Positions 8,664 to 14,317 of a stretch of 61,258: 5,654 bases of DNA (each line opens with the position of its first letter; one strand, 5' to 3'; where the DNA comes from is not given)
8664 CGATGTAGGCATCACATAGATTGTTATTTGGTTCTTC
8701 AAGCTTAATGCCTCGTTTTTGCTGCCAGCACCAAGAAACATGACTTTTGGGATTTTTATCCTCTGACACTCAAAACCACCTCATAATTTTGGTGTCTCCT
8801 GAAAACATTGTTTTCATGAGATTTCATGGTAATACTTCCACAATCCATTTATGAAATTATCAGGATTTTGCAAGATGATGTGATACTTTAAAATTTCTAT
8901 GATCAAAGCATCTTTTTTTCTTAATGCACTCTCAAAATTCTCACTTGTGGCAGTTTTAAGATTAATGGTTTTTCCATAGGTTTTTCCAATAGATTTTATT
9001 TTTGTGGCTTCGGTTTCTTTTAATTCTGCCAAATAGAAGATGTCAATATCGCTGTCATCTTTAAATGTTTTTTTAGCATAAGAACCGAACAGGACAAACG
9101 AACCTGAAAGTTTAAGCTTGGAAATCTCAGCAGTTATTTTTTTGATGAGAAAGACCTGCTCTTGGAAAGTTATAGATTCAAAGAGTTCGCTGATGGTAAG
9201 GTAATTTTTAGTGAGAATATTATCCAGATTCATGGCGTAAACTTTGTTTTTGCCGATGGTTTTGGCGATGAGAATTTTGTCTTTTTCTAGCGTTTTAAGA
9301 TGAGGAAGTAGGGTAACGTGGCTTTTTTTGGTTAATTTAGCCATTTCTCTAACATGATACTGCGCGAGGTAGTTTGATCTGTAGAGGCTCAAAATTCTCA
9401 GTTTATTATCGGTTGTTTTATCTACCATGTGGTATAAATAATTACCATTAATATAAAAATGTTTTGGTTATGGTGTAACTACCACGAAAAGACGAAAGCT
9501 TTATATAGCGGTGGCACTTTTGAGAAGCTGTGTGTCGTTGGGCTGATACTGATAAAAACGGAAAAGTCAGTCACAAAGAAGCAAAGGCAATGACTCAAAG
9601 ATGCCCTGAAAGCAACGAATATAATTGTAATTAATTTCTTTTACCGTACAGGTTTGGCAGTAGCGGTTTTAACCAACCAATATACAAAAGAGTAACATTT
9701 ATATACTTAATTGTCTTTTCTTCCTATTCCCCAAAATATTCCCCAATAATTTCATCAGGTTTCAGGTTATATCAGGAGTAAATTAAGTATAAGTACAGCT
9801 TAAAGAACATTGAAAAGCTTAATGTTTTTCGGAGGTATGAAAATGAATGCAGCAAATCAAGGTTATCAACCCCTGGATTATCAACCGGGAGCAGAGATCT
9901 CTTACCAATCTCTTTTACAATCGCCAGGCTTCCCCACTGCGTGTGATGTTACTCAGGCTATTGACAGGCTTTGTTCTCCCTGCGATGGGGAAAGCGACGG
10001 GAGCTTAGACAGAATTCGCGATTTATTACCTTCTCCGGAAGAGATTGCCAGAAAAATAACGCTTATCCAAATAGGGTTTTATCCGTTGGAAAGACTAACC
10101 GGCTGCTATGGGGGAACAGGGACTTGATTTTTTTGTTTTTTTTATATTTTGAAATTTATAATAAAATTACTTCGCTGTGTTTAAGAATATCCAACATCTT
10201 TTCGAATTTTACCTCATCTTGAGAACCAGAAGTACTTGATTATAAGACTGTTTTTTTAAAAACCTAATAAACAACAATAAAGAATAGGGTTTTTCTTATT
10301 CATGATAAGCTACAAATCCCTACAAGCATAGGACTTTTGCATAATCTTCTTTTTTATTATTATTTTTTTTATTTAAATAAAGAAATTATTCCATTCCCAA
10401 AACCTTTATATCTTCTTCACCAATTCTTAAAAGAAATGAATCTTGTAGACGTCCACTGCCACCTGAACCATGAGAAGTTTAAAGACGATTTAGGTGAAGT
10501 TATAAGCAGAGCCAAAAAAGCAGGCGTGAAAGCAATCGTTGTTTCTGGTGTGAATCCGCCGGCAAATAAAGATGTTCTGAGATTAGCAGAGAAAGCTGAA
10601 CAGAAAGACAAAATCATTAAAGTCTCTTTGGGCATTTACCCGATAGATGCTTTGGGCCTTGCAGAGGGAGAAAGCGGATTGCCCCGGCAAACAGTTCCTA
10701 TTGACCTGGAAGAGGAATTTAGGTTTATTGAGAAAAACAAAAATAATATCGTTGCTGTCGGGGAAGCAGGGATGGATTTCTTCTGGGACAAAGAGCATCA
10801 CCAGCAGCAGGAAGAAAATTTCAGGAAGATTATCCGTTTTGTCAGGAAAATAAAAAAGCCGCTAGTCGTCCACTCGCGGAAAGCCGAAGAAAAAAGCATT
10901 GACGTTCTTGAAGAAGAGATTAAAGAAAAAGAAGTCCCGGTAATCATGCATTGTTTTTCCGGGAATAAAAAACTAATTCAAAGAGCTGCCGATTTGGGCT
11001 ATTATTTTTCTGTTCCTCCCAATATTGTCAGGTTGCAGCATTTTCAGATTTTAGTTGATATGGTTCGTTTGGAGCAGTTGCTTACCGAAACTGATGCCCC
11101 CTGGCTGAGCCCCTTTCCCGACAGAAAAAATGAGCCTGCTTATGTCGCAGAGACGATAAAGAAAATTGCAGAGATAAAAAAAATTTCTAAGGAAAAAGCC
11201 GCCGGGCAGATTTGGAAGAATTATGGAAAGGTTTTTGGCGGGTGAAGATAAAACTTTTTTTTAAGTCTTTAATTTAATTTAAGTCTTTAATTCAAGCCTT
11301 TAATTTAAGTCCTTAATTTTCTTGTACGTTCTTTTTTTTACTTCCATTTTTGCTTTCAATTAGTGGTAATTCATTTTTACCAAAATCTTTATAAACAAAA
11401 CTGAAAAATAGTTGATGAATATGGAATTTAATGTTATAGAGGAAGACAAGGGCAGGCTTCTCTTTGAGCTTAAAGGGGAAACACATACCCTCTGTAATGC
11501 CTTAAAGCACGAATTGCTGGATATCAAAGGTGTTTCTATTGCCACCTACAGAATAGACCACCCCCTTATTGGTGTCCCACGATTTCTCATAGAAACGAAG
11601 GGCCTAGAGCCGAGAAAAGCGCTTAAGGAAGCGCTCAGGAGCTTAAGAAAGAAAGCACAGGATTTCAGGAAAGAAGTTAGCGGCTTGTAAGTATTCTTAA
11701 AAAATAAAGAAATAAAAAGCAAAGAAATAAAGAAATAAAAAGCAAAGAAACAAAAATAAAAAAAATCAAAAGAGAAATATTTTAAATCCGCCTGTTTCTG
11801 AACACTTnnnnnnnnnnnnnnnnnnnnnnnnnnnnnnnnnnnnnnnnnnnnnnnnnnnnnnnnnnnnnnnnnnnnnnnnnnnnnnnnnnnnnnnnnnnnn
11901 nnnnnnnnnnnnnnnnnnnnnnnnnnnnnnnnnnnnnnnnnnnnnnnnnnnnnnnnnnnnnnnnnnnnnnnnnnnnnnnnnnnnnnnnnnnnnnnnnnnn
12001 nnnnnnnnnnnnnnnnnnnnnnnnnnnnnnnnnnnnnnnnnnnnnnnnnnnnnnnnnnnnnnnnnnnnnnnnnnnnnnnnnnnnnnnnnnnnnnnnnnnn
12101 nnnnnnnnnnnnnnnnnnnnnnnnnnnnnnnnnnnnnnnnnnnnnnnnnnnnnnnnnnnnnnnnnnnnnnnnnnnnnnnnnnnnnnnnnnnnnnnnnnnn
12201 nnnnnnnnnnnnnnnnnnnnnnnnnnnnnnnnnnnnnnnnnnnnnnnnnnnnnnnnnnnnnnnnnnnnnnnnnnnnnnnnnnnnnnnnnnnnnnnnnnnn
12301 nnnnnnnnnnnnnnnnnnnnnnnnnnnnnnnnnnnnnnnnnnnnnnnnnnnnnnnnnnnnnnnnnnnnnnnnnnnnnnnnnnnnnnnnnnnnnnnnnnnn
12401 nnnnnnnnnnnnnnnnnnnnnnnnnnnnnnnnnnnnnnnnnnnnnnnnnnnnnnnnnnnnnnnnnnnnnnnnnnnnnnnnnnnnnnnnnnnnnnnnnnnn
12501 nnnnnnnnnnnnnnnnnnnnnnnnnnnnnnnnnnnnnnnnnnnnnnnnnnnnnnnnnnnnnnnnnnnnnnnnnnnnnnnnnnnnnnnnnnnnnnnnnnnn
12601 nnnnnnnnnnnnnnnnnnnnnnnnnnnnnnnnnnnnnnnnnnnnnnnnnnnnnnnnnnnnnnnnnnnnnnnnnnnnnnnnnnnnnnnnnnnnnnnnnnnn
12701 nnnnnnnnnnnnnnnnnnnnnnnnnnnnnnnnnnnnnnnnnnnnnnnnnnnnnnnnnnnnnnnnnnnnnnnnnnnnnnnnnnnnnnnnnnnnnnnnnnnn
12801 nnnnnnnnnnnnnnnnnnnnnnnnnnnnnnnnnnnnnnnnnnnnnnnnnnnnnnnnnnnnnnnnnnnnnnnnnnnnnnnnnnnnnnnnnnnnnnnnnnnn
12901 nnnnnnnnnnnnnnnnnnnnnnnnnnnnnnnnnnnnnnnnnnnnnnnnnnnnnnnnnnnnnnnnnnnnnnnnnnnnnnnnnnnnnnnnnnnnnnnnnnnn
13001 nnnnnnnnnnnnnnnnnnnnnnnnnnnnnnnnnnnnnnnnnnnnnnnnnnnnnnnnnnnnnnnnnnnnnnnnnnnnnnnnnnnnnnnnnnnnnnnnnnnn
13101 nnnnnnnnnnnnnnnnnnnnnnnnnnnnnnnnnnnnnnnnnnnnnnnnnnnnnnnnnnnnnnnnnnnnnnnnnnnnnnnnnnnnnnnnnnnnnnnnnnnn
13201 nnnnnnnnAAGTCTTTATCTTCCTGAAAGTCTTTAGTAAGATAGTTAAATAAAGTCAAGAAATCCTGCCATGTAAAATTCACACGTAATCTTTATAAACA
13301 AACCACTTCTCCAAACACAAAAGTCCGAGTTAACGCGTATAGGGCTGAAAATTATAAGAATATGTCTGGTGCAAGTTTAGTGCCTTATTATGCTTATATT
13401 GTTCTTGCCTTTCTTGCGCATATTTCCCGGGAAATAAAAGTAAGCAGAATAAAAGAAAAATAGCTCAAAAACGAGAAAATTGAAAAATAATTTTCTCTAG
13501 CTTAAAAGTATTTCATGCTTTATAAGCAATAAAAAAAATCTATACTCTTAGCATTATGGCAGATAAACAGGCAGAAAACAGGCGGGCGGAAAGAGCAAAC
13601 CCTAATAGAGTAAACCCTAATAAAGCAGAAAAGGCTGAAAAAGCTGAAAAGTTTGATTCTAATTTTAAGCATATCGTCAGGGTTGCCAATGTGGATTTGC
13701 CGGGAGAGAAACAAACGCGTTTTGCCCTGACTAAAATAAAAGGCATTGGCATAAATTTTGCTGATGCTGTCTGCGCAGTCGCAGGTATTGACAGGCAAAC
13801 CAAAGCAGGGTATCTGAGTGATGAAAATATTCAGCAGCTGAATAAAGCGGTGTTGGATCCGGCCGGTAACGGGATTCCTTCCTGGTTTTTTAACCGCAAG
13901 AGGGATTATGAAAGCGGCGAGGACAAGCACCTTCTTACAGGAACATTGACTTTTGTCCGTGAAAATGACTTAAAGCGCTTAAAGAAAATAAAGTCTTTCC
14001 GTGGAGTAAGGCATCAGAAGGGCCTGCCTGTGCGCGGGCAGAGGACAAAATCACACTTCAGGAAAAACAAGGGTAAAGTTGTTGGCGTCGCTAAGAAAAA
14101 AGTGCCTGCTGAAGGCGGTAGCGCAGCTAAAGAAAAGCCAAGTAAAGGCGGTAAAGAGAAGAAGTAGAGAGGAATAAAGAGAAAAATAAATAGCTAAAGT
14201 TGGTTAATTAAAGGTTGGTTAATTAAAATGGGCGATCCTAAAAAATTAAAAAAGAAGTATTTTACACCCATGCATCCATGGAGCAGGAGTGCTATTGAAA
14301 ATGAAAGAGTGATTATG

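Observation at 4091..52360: Genome-style signature: intergenic spacers are built from local tandem duplications of the adjacent start-codon or stop-codon context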

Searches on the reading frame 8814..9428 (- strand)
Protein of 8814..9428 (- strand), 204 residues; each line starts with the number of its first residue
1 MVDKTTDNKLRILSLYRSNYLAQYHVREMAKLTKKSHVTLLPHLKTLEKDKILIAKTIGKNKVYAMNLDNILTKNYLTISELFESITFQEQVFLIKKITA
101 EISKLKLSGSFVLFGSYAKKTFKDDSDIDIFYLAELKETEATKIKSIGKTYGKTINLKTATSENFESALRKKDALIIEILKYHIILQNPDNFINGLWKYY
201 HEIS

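Call 27: search_protein_families(library=pfam, proteins=[window:8814-9428:-], max_evalue=0.01)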
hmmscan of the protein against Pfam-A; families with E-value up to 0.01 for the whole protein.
window:8814-9428:- (204 aa): 4 families
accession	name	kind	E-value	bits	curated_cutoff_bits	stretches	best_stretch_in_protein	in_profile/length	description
PF01909.29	NTP_transf_2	-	2.8e-08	34.5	21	1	95-174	1-81/93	Nucleotidyltransferase domain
PF18765.7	Polbeta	-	1.3e-06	28.9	26.9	1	110-145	15-43/93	Polymerase beta, Nucleotidyltransferase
PF22600.2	MTPAP-like_central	-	0.0068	16.9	27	0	87-139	18-70/139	Poly(A) RNA polymerase, mitochondrial-like, central palm domain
PF07106.19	TBPIP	-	0.0077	16.6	22.8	0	43-67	38-62/62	TBPIP/Hop2 winged helix domain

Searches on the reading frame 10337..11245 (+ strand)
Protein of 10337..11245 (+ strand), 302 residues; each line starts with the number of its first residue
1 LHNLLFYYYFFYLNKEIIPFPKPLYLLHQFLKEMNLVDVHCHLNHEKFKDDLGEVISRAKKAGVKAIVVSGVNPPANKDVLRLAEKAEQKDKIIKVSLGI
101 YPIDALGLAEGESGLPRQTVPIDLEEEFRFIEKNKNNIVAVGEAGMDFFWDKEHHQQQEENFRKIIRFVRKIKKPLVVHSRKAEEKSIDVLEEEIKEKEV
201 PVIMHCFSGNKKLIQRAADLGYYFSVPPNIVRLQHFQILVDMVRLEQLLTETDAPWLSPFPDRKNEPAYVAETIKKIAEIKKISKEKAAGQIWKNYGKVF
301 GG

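Call 27: search_protein_families(library=pfam, proteins=[window:10337-11245:+], max_evalue=0.01)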
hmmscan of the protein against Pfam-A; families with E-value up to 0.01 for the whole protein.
window:10337-11245:+ (302 aa): 3 families
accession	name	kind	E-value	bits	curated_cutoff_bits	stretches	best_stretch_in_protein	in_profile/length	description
PF01026.27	TatD_DNase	-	2.3e-64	217.6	27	1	37-301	1-253/253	TatD related DNase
PF00702.32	Hydrolase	-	0.0068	17.2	26.4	0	46-85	97-136/191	haloacid dehalogenase-like hydrolase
PF04055.27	Radical_SAM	-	0.0097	16.5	29.5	0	49-98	30-82/166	Radical SAM superfamily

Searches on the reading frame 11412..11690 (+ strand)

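Call 27: search_protein_families(library=pfam, proteins=[window:11412-11690:+], max_evalue=0.01)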
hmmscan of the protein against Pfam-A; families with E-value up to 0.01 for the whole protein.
window:11412-11690:+ (92 aa): 2 families
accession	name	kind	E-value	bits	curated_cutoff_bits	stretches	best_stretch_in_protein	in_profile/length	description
PF13656.11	RNA_pol_L_2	-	6.3e-20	71.1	27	1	17-87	3-74/75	RNA polymerase Rpb3/Rpb11 dimerisation domain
PF01193.29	RNA_pol_L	-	4.6e-09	36.3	24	1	18-81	2-73/74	RNA polymerase Rpb3/Rpb11 dimerisation domain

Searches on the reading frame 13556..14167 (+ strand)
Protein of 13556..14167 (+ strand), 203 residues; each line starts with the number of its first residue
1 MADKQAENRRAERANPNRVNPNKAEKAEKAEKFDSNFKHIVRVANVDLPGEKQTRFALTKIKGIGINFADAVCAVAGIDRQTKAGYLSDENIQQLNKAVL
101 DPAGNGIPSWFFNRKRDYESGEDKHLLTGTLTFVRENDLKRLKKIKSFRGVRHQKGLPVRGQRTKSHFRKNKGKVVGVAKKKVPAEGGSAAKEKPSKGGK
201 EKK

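Call 27: search_protein_families(library=pfam, proteins=[window:13556-14167:+], max_evalue=0.01)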
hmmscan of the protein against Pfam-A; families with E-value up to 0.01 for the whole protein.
window:13556-14167:+ (203 aa): 2 families
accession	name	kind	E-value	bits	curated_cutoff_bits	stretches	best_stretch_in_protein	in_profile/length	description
PF00416.27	Ribosomal_S13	-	5.1e-41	140.5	31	1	42-169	1-127/128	Ribosomal protein S13/S18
PF05833.16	NFACT_N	-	0.00027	20.3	31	1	28-99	171-236/456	NFACT N-terminal and middle domains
